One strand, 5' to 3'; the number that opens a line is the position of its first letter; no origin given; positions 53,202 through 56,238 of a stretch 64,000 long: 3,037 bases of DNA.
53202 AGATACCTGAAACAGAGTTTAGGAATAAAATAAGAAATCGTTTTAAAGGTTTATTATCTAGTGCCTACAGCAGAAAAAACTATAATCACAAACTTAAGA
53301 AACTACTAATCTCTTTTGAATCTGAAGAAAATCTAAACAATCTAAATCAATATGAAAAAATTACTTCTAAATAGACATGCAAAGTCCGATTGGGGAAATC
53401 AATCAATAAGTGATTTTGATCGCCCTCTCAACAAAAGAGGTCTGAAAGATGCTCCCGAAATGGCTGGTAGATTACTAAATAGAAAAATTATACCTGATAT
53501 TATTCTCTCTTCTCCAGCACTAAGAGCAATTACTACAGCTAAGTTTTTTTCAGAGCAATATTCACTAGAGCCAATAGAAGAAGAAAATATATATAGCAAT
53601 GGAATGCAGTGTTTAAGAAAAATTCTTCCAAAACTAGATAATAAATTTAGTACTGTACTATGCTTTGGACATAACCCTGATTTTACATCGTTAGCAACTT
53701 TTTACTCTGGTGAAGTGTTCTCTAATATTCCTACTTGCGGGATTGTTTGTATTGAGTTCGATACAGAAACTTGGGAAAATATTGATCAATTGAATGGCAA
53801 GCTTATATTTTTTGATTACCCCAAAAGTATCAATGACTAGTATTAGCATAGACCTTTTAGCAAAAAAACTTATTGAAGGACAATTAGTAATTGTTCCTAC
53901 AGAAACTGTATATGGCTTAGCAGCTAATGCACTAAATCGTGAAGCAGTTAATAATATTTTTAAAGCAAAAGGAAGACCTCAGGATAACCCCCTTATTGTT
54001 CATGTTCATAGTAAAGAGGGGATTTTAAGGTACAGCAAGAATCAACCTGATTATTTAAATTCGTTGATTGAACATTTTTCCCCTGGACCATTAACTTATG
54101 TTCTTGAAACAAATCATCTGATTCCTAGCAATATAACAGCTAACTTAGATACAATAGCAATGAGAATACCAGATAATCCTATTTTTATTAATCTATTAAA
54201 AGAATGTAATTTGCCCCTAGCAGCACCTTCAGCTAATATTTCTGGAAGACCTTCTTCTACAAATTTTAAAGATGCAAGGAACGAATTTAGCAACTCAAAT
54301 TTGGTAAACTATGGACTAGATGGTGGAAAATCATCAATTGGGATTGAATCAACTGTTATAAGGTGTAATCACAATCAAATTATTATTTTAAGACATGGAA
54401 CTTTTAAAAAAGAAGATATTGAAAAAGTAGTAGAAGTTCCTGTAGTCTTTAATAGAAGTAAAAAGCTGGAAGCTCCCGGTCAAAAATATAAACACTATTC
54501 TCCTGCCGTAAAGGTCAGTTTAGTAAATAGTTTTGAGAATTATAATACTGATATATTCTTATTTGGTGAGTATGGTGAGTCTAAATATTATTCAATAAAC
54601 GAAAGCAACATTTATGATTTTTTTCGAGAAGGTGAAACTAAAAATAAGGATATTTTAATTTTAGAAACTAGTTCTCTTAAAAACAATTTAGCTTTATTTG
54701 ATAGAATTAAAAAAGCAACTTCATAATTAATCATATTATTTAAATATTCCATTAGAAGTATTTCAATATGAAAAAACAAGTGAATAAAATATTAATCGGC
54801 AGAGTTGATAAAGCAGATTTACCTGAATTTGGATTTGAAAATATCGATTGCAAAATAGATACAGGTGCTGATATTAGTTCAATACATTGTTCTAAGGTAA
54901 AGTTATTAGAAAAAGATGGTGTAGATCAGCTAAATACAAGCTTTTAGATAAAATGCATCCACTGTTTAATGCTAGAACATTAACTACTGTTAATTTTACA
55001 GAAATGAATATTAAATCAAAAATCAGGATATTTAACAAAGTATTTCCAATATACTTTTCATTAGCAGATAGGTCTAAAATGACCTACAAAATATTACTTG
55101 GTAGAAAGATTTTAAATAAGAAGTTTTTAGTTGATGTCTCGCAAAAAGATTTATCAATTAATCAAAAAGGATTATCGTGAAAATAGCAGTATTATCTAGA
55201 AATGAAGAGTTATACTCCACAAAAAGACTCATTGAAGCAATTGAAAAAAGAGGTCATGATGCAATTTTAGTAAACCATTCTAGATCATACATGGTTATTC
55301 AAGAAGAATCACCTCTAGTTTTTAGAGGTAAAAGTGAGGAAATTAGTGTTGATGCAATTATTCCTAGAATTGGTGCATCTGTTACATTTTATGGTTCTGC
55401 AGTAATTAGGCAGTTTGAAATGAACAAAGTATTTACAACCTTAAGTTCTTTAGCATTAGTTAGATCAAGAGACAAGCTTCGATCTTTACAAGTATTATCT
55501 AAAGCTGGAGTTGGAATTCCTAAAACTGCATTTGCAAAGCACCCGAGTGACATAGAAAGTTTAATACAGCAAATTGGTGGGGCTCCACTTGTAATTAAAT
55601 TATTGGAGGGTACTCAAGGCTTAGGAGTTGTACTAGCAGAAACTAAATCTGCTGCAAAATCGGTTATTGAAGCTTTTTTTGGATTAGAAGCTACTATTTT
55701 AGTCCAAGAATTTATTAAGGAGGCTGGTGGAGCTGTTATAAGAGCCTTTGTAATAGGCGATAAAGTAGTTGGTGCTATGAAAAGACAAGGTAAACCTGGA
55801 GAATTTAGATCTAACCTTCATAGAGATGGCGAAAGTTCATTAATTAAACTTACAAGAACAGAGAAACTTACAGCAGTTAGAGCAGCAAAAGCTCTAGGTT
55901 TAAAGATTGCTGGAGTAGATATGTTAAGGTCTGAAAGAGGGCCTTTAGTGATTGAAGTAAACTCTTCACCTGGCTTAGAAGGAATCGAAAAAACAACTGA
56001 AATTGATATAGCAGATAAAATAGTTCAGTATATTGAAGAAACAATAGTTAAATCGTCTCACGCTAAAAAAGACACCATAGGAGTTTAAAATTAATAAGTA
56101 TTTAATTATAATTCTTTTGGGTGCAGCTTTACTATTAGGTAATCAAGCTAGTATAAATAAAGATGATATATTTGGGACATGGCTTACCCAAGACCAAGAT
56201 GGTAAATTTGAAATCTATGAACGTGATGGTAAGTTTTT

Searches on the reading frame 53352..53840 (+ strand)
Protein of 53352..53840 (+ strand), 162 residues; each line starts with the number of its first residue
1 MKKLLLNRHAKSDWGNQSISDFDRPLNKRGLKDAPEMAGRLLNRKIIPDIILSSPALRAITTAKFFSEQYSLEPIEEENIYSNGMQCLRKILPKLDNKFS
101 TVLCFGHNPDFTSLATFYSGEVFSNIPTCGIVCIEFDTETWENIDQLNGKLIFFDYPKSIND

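Call 45: search_protein_families(library=pfam, proteins=[window:53352-53840:+], max_evalue=0.001)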
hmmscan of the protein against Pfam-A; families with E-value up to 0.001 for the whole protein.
window:53352-53840:+ (162 aa): 1 family
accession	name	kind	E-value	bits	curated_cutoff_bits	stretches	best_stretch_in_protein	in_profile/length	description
PF00300.27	His_Phos_1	-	1.1e-09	38.6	21.7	1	4-79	1-76/194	Histidine phosphatase superfamily (branch 1)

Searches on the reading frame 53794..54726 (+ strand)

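Call 45: search_protein_families(library=pfam, proteins=[window:53794-54726:+], max_evalue=0.001)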
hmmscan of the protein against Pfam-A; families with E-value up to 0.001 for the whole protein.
window:53794-54726:+ (310 aa): 2 families
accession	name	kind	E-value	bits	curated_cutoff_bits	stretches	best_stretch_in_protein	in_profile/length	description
PF01300.24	Sua5_yciO_yrdC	-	1.1e-54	185.1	25.1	1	26-202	3-178/178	Telomere recombination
PF03481.19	Sua5_C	-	1.6e-11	45.4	22.9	1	206-309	3-135/136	Threonylcarbamoyl-AMP synthase, C-terminal domain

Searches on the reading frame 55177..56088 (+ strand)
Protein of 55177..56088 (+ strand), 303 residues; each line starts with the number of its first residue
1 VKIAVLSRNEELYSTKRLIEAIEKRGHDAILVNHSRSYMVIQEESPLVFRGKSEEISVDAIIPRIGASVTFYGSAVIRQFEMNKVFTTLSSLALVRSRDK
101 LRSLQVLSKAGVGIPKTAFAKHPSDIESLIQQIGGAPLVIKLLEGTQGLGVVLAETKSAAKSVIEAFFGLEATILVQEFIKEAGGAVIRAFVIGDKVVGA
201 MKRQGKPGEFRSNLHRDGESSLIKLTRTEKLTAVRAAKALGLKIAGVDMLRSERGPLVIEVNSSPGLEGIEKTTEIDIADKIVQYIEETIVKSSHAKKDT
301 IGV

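Call 45: search_protein_families(library=pfam, proteins=[window:55177-56088:+], max_evalue=0.001)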
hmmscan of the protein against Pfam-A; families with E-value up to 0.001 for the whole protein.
window:55177-56088:+ (303 aa): 6 families
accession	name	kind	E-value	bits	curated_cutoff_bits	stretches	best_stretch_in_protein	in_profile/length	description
PF08443.16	RimK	-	1.7e-65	220.7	21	1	98-286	2-188/188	RimK-like ATP-grasp domain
PF18030.7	Rimk_N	-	9.5e-34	116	26.4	1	1-94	1-94/94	RimK PreATP-grasp domain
PF02955.21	GSH-S_ATP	-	2.1e-14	53.8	23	1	114-272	12-172/175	Prokaryotic glutathione synthetase, ATP-grasp domain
PF02655.19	ATP-grasp_3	-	3.4e-09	37.4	23.2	1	99-263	3-155/160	ATP-grasp domain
PF14397.11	ATPgrasp_ST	-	2e-07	30.9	31.4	0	233-271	222-262/278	Sugar-transfer associated ATP-grasp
PF05770.16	Ins134_P3_kin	-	0.00018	21.5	23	0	237-272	152-190/201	Inositol 1,3,4-trisphosphate 5/6-kinase ATP-grasp domain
